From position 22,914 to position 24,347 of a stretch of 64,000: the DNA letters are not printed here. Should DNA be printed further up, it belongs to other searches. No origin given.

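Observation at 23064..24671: DUF262 (GmrSD N-terminal-like) protein with an adjacent HEPN-like ORF in a low-GC islet: candidate minimal defence module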

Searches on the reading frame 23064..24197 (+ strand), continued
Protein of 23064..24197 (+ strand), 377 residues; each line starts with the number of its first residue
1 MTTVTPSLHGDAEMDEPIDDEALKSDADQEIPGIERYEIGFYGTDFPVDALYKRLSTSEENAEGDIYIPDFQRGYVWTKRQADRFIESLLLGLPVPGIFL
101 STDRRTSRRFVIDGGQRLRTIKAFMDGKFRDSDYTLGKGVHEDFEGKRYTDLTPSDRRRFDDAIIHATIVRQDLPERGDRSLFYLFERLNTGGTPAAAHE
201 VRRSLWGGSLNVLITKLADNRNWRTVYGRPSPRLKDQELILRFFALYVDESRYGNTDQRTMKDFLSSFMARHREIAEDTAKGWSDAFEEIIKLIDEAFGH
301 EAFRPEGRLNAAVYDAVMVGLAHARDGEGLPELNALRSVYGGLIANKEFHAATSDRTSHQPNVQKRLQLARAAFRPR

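Call 41: get_annotated_region(hit=H14, flank=3000)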
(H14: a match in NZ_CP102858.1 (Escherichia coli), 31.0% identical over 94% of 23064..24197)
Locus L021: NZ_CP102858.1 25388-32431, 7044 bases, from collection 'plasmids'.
description: Escherichia coli strain 573 plasmid p573-5, complete sequence
organism: Escherichia coli (NCBI taxid 562)
taxonomy: Bacteria; Pseudomonadota; Gammaproteobacteria; Enterobacterales; Enterobacteriaceae; Escherichia; Escherichia coli
host: -; source: Gallus gallus (chicken),mixed culture,swab; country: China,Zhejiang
typing (MOB-suite, as given by PLSDB): conjugative; replicon IncX1; relaxase MOBP; mating-pair formation MPF_T
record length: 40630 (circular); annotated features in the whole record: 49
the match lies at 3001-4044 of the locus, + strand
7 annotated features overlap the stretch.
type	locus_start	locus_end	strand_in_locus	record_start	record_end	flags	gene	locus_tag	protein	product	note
CDS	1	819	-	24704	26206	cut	-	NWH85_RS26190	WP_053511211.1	hypothetical protein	-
CDS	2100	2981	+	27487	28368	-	-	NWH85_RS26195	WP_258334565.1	replication initiation protein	-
CDS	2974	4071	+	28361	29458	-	-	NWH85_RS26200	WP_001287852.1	DUF262 domain-containing protein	-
CDS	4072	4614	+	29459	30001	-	-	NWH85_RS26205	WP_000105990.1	HEPN domain-containing protein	-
CDS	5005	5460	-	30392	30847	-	-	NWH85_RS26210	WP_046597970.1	H-NS family nucleoid-associated regulatory protein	GO:0006355 - regulation of DNA-templated transcription [Evidence IEA]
CDS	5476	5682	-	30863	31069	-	hha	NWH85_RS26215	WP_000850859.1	hemolysin expression modulator Hha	-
CDS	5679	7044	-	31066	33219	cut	-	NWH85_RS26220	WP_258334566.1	type IA DNA topoisomerase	GO:0006265 - DNA topological change [Evidence IEA]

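Call 42: get_annotated_region(hit=H1, flank=3000)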
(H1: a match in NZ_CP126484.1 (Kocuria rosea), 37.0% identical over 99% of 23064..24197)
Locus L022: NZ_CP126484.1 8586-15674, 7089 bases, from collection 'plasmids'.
description: Kocuria rosea strain RP1 plasmid unnamed1, complete sequence
organism: Kocuria rosea (NCBI taxid 1275)
taxonomy: Bacteria; Actinomycetota; Actinomycetes; Micrococcales; Micrococcaceae; Kocuria; Kocuria rosea
host: -; source: mixed culture,an irradiated device; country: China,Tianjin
typing (MOB-suite, as given by PLSDB): mobilizable; relaxase MOBF,MOBP
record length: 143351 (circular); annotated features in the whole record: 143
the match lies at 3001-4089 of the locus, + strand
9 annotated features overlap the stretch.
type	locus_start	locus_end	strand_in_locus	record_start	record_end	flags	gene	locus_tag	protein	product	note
CDS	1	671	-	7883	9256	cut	-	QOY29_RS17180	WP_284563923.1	DUF4041 domain-containing protein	-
CDS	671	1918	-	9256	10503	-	-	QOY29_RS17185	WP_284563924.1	hypothetical protein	-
CDS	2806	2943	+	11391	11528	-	-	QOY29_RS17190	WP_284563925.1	hypothetical protein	-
CDS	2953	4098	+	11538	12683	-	-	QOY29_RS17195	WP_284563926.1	DUF262 domain-containing protein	-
CDS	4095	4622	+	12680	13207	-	-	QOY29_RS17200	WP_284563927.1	HEPN domain-containing protein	-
CDS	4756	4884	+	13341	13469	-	-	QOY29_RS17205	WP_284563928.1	hypothetical protein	-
CDS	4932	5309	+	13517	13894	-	-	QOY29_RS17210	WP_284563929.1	hypothetical protein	-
CDS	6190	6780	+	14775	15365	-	-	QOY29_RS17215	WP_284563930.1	recombinase family protein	GO:0006310 - DNA recombination [Evidence IEA]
CDS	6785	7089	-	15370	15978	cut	-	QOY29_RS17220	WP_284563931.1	recombinase family protein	GO:0006310 - DNA recombination [Evidence IEA]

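Call 43: search_protein_families(library=padloc, proteins=[L019:1180-1755:+, L020:4111-4653:+, L021:4072-4614:+, L022:4095-4622:+, L019:52-1173:+, L021:2974-4071:+, L022:2953-4098:+, L006:5077-5544:+, L009:5071-5553:+], max_evalue=0.01)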
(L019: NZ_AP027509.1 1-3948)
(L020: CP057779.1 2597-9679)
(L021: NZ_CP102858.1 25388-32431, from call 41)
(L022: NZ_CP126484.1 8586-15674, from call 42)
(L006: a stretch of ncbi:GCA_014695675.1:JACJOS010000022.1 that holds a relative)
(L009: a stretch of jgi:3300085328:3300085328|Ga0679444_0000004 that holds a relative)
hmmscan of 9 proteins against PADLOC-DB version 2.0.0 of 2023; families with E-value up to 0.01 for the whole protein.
L019:1180-1755:+ (191 aa): 1 family
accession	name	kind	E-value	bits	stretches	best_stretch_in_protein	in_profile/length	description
PDLC04028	PD-T4-2_B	-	0.00044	18.3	1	16-134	10-131/168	-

L020:4111-4653:+ (180 aa): 0 families

L021:4072-4614:+ (180 aa): 0 families

L022:4095-4622:+ (175 aa): 1 family
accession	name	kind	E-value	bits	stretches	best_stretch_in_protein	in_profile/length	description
PDLC04028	PD-T4-2_B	-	0.0079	14.2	0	16-140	8-135/168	-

L019:52-1173:+ (373 aa): 9 families
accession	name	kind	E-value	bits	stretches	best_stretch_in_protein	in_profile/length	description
PDLC03877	NsnA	-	1.2e-64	217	1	24-366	43-377/385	-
PDLC04027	PD-T4-2_A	-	4.3e-50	168.8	1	37-363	43-356/363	-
PDLC03418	REase_II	-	2e-14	51.5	1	38-194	25-163/372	Type II restriction enzyme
PDLC04151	HEC-05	-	6.2e-10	36.4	1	31-107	25-98/600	-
PDLC04150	HEC-05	-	1.8e-08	31.7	1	31-96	7-72/583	-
PDLC04155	HEC-06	-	0.00075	16.1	1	43-100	18-83/562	-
PDLC04157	HEC-06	-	0.0015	15.2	1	34-139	11-124/558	-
PDLC04709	PDC-M55C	-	0.0017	15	0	37-86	20-69/554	-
PDLC02792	SspE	-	0.0028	14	0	46-73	24-51/771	SspE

L021:2974-4071:+ (365 aa): 23 families
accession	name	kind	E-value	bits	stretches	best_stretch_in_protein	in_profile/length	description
PDLC03877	NsnA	-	3.5e-68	228.6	1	9-360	23-379/385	-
PDLC04027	PD-T4-2_A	-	7.1e-42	141.7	1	52-360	54-361/363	-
PDLC03418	REase_II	-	6.5e-13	46.5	1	44-205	27-165/372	Type II restriction enzyme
PDLC04151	HEC-05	-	1.2e-10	38.8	1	38-82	27-71/600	-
PDLC04150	HEC-05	-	7.1e-08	29.7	1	40-91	11-63/583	-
PDLC04709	PDC-M55C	-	1.3e-07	28.6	1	28-89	6-67/554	-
PDLC04157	HEC-06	-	1.7e-07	28.2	1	40-110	12-90/558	-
PDLC02792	SspE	-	3.1e-07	27.1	1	50-78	23-51/771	SspE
PDLC04154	HEC-06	-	3.3e-06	24.1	1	47-105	20-85/569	-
PDLC04155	HEC-06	-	3.9e-05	20.4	1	44-106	14-84/562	-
PDLC02687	Orf5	-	0.00016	18.6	1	47-105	14-79/543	Orf5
PDLC02686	Orf5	-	0.00016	18.4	1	46-104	16-88/566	Orf5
PDLC02783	SspE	-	0.00021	17.7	1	35-78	11-52/793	SspE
PDLC04036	PD-T4-4_B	-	0.00029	18.8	1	134-217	16-99/203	-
PDLC02695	Orf5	-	0.00032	17.2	0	32-72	3-41/601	Orf5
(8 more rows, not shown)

L022:2953-4098:+ (381 aa): 14 families
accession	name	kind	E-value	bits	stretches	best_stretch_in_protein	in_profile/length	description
PDLC03877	NsnA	-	3.1e-56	189.3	1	41-378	42-378/385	-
PDLC04027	PD-T4-2_A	-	2.8e-45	152.9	1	80-380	57-362/363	-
PDLC03418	REase_II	-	1.5e-11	42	1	79-219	36-163/372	Type II restriction enzyme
PDLC04151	HEC-05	-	5.8e-10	36.5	1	75-110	39-74/600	-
PDLC04709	PDC-M55C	-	3e-07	27.5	1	76-115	29-67/554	-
PDLC04150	HEC-05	-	5.3e-07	26.9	1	76-110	22-56/583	-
PDLC04154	HEC-06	-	3.3e-06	24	1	76-131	24-86/569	-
PDLC04155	HEC-06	-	2.4e-05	21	1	75-131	20-84/562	-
PDLC02695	Orf5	-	7.3e-05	19.3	0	113-142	74-103/601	Orf5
PDLC04157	HEC-06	-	9.1e-05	19.2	1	75-181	22-145/558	-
PDLC02687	Orf5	-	0.00017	18.4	1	77-131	19-80/543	Orf5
PDLC02690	Orf5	-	0.00019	18.4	1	108-179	50-127/531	Orf5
PDLC02792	SspE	-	0.00031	17.2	0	117-148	90-121/771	SspE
PDLC02693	Orf5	-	0.00072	16.7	0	116-141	62-87/543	Orf5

L006:5077-5544:+ (155 aa): 0 families

L009:5071-5553:+ (160 aa): 0 families

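Call 45: search_protein_families(library=pfam, proteins=[L019:1180-1755:+, L020:4111-4653:+, L021:4072-4614:+, L022:4095-4622:+, L006:5077-5544:+, L009:5071-5553:+, L008:5107-5559:+], max_evalue=0.01)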
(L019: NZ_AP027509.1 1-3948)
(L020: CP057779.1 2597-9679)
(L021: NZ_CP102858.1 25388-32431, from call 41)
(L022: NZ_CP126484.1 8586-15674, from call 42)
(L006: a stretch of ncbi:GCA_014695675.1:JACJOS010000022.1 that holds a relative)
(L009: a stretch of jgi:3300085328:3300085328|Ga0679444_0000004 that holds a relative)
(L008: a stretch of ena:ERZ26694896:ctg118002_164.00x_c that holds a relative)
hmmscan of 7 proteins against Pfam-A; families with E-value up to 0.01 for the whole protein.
L019:1180-1755:+ (191 aa): 3 families
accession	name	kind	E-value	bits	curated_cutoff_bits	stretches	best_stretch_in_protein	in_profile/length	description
PF18735.6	HEPN_RiboL-PSP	-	5.3e-18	66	28.4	1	10-160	3-188/191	RiboL-PSP-HEPN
PF18739.6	HEPN_Apea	-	0.004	18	24.4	1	52-156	24-124/136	Apea-like HEPN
PF18730.6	HEPN_Cthe2314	-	0.0052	17.2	27.1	0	67-152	62-142/174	Cthe_2314-like HEPN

L020:4111-4653:+ (180 aa): 1 family
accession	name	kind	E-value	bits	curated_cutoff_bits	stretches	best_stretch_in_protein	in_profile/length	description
PF18735.6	HEPN_RiboL-PSP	-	1.4e-13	51.7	28.4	1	8-179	5-189/191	RiboL-PSP-HEPN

L021:4072-4614:+ (180 aa): 1 family
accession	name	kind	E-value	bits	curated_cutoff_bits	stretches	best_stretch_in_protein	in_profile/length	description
PF18735.6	HEPN_RiboL-PSP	-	2.9e-13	50.6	28.4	1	8-179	5-189/191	RiboL-PSP-HEPN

L022:4095-4622:+ (175 aa): 1 family
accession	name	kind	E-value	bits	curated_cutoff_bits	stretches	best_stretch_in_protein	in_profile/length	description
PF18735.6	HEPN_RiboL-PSP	-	3.6e-12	47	28.4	1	16-157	7-183/191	RiboL-PSP-HEPN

L006:5077-5544:+ (155 aa): 2 families
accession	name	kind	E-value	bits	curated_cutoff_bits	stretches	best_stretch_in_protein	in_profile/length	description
PF18735.6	HEPN_RiboL-PSP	-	2e-21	77.2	28.4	1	8-153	5-190/191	RiboL-PSP-HEPN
PF18737.6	HEPN_MAE_28990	-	0.00071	20.3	26.8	1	102-150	150-200/211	MAE_28990/MAE_18760-like HEPN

L009:5071-5553:+ (160 aa): 2 families
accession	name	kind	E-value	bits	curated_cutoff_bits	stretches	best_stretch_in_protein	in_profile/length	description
PF18735.6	HEPN_RiboL-PSP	-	9.4e-13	48.9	28.4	1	9-154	5-189/191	RiboL-PSP-HEPN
PF18737.6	HEPN_MAE_28990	-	0.0011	19.7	26.8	1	63-148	116-196/211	MAE_28990/MAE_18760-like HEPN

L008:5107-5559:+ (150 aa): 2 families
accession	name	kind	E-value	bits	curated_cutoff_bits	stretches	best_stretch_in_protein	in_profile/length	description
PF18735.6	HEPN_RiboL-PSP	-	2.1e-11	44.5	28.4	1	21-149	22-189/191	RiboL-PSP-HEPN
PF12030.13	DUF3517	-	0.0027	16.8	25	1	39-93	99-154/406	Domain of unknown function (DUF3517)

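Call 63: predict_structure(alignment_id=A4)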
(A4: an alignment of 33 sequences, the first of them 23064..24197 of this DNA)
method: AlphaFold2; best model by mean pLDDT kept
length: 377 residues; sequences in the alignment: 33
mean_pLDDT: 82.3   pTM: 0.74
mean pLDDT of the five models: 82.3, 77.0, 75.8, 73.3, 62.8
residues with pLDDT >= 90: 175; 70-90: 122; 50-70: 57; < 50: 23
segments of 3 or more residues with pLDDT < 50: 1-14, 30-36
pLDDT, mean of each block of 10 residues (from residue 1): 37 60 58 50 87 75 68 69 93 86 77 84 90 89 94 95 88 58 63 64 78 95 95 88 96 81 86 92 98 97 93 97 94 95 96 87 95 83
secondary structure, 60 per line:
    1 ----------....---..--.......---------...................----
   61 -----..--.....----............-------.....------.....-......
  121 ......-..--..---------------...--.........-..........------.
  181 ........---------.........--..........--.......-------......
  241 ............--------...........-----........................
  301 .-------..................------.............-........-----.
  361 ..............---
elements in order: H11-14 H22-28 E38-47 H48-56 H70-74 H79-90 E98-102 E109-113 H115-126 H154-162 E164-173 H180-188 H198-206 H209-218 H221-227 H235-252 H261-271 H277-301 H311-326 H333-345 H347-354 H360-374

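Call 65: get_annotated_region(hit=H2, flank=2500)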
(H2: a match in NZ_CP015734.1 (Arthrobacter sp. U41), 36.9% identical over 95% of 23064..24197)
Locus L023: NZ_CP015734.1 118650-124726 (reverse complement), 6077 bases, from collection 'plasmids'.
description: Arthrobacter sp. U41 plasmid unnamed2, complete sequence
organism: Arthrobacter sp. U41 (NCBI taxid 1849032)
taxonomy: Bacteria; Actinomycetota; Actinomycetes; Micrococcales; Micrococcaceae; Arthrobacter; Arthrobacter sp. U41
host: -; source: Purified bacterial strains from deep water samples,Lake Untersee; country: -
typing (MOB-suite, as given by PLSDB): conjugative; replicon rep_cluster_1666; relaxase MOBP,MOBP; mating-pair formation MPF_T
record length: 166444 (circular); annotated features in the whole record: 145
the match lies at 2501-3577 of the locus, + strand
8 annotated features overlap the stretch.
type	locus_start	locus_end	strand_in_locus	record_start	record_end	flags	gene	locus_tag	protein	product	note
CDS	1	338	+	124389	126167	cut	-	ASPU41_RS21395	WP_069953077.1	DUF2326 domain-containing protein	-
CDS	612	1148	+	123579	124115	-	-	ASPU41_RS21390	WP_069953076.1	hypothetical protein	-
CDS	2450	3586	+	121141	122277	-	-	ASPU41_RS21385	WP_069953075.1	DUF262 domain-containing protein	-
CDS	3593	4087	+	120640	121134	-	-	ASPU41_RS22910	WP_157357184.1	HEPN domain-containing protein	-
CDS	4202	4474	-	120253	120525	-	-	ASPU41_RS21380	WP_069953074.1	hypothetical protein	-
CDS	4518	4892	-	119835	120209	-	-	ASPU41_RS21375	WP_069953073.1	hypothetical protein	-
CDS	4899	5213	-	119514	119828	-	-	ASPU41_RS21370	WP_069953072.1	hypothetical protein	-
CDS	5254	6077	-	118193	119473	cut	-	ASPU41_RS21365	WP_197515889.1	Y-family DNA polymerase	-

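Call 66: get_annotated_region(hit=H3, flank=2500)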
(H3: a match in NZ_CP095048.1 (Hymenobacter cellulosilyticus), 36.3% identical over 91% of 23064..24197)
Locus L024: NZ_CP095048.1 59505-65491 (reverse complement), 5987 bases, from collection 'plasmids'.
description: Hymenobacter cellulosilyticus strain 5116 S-3 plasmid unnamed2, complete sequence
organism: Hymenobacter cellulosilyticus (NCBI taxid 2932248)
taxonomy: Bacteria; Bacteroidota; Cytophagia; Cytophagales; Hymenobacteraceae; Hymenobacter; Hymenobacter cellulosilyticus
host: -; source: single cell,air; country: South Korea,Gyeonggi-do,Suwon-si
typing (MOB-suite, as given by PLSDB): non-mobilizable
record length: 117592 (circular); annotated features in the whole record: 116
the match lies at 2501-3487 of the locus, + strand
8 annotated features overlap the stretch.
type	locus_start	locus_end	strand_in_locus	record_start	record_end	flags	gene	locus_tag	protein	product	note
CDS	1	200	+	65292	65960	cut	-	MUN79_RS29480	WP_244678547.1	hypothetical protein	-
CDS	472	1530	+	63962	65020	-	-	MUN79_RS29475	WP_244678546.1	tyrosine-type recombinase/integrase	GO:0015074 - DNA integration [Evidence IEA]; GO:0006310 - DNA recombination [Evidence IEA]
CDS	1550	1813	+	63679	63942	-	-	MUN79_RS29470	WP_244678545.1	hypothetical protein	-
CDS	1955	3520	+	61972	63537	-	-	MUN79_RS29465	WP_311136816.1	DUF262 domain-containing protein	-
CDS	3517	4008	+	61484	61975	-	-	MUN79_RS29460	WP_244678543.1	HEPN domain-containing protein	-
CDS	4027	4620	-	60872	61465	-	-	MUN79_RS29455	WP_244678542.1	HNH endonuclease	-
CDS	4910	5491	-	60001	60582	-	-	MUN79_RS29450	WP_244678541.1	hypothetical protein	-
CDS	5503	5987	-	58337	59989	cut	-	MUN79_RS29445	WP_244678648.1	Z1 domain-containing protein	-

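Call 67: get_annotated_region(hit=H4, flank=2500)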
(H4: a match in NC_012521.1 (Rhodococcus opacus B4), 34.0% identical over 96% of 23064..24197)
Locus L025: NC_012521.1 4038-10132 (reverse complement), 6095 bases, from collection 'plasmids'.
description: Rhodococcus opacus B4 plasmid pROB02, complete sequence
organism: Rhodococcus opacus B4 (NCBI taxid 632772)
taxonomy: Bacteria; Actinomycetota; Actinomycetes; Mycobacteriales; Nocardiaceae; Rhodococcus; Rhodococcus opacus; Rhodococcus opacus B4
host: -; source: -; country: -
typing (MOB-suite, as given by PLSDB): mobilizable; replicon rep_cluster_313; relaxase MOBP
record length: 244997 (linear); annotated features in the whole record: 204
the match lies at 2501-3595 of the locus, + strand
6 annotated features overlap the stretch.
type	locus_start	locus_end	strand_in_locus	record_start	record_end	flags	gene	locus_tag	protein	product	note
CDS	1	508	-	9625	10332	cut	-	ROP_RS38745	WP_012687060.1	HNH endonuclease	-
CDS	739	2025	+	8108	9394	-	-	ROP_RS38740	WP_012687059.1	DNA cytosine methyltransferase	-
CDS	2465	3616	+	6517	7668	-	-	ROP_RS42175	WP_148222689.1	DUF262 domain-containing protein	-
CDS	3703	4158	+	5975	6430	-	-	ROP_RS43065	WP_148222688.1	HEPN domain-containing protein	-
CDS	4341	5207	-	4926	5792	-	-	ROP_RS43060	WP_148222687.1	DUF2325 domain-containing protein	-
CDS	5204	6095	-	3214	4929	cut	-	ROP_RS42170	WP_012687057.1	AAA family ATPase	-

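Call 68: get_annotated_region(hit=H27, flank=2500)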
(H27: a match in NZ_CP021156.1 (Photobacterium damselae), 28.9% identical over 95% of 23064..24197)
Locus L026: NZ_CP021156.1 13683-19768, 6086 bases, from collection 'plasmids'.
description: Photobacterium damselae subsp. damselae strain KC-Na-1 plasmid pPDD-Na-1-4, complete sequence
organism: Photobacterium damselae (NCBI taxid 85581)
taxonomy: Bacteria; Pseudomonadota; Gammaproteobacteria; Vibrionales; Vibrionaceae; Photobacterium; Photobacterium damselae
host: -; source: Neophocaena asiaeorientalis,Single cell,anal swab; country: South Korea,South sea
typing (MOB-suite, as given by PLSDB): non-mobilizable
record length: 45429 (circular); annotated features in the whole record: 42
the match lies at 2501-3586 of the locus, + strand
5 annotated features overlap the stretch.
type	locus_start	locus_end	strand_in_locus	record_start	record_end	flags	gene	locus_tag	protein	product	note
CDS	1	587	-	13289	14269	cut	-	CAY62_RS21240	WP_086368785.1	Rpn family recombination-promoting nuclease/putative transposase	-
CDS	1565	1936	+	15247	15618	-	-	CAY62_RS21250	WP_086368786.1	hypothetical protein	-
CDS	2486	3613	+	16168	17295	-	-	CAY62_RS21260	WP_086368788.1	DUF262 domain-containing protein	-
CDS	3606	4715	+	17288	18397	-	-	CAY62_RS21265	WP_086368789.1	DUF3696 domain-containing protein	-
CDS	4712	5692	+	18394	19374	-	-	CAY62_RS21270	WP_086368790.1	hypothetical protein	-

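Call 69: get_annotated_region(hit=H29, flank=2500)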
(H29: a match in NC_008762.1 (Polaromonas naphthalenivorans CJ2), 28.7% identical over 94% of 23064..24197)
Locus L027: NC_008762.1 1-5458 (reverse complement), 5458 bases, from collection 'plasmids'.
description: Polaromonas naphthalenivorans CJ2 plasmid pPNAP06, complete sequence
organism: Polaromonas naphthalenivorans CJ2 (NCBI taxid 365044)
taxonomy: Bacteria; Pseudomonadota; Betaproteobacteria; Burkholderiales; Comamonadaceae; Polaromonas; Polaromonas naphthalenivorans; Polaromonas naphthalenivorans CJ2
host: -; source: -; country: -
typing (MOB-suite, as given by PLSDB): mobilizable; replicon rep_cluster_1222; relaxase MOBP
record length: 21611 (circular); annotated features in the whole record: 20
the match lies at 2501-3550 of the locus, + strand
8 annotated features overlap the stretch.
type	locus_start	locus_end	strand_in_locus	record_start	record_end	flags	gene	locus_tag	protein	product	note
CDS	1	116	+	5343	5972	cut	parA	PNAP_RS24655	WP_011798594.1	ParA family partition ATPase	-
CDS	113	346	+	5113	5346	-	-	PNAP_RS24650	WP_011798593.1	hypothetical protein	-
CDS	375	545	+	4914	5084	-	-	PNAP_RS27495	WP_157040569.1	hypothetical protein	-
CDS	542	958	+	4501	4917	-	-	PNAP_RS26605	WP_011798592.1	hypothetical protein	-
CDS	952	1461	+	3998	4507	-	-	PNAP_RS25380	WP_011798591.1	3'-5' exoribonuclease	-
CDS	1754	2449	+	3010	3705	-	-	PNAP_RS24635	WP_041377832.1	S24 family peptidase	-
CDS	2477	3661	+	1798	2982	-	-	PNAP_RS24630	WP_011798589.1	DUF262 domain-containing protein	-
CDS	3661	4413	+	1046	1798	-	-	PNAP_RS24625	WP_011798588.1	MAE_28990/MAE_18760 family HEPN-like nuclease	-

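Call 70: get_annotated_region(hit=H30, flank=2500)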
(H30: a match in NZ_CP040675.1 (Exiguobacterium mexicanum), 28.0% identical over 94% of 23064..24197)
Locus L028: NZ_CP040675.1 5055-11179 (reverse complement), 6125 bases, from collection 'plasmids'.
description: Exiguobacterium mexicanum strain A-EM plasmid punnamed1, complete sequence
organism: Exiguobacterium mexicanum (NCBI taxid 340146)
taxonomy: Bacteria; Bacillota; Bacilli; Bacillales; ; Exiguobacterium; Exiguobacterium mexicanum
host: -; source: ocean sediment; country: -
typing (MOB-suite, as given by PLSDB): mobilizable; relaxase MOBP
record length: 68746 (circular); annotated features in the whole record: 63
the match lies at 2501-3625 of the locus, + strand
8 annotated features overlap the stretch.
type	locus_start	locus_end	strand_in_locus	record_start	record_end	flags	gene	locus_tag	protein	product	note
CDS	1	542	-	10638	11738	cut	-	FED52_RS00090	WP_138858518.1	hypothetical protein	-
CDS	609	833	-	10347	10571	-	-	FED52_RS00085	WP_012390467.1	hypothetical protein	-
CDS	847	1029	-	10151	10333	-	-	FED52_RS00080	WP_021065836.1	hypothetical protein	-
CDS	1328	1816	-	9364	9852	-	-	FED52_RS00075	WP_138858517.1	helix-turn-helix transcriptional regulator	-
CDS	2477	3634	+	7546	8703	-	-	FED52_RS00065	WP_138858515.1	DUF262 domain-containing protein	-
CDS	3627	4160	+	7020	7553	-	-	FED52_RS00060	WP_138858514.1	HEPN domain-containing protein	-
CDS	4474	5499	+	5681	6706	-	-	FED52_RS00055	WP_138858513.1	tyrosine-type recombinase/integrase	GO:0015074 - DNA integration [Evidence IEA]; GO:0006310 - DNA recombination [Evidence IEA]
CDS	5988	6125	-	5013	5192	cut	-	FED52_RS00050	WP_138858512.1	hypothetical protein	-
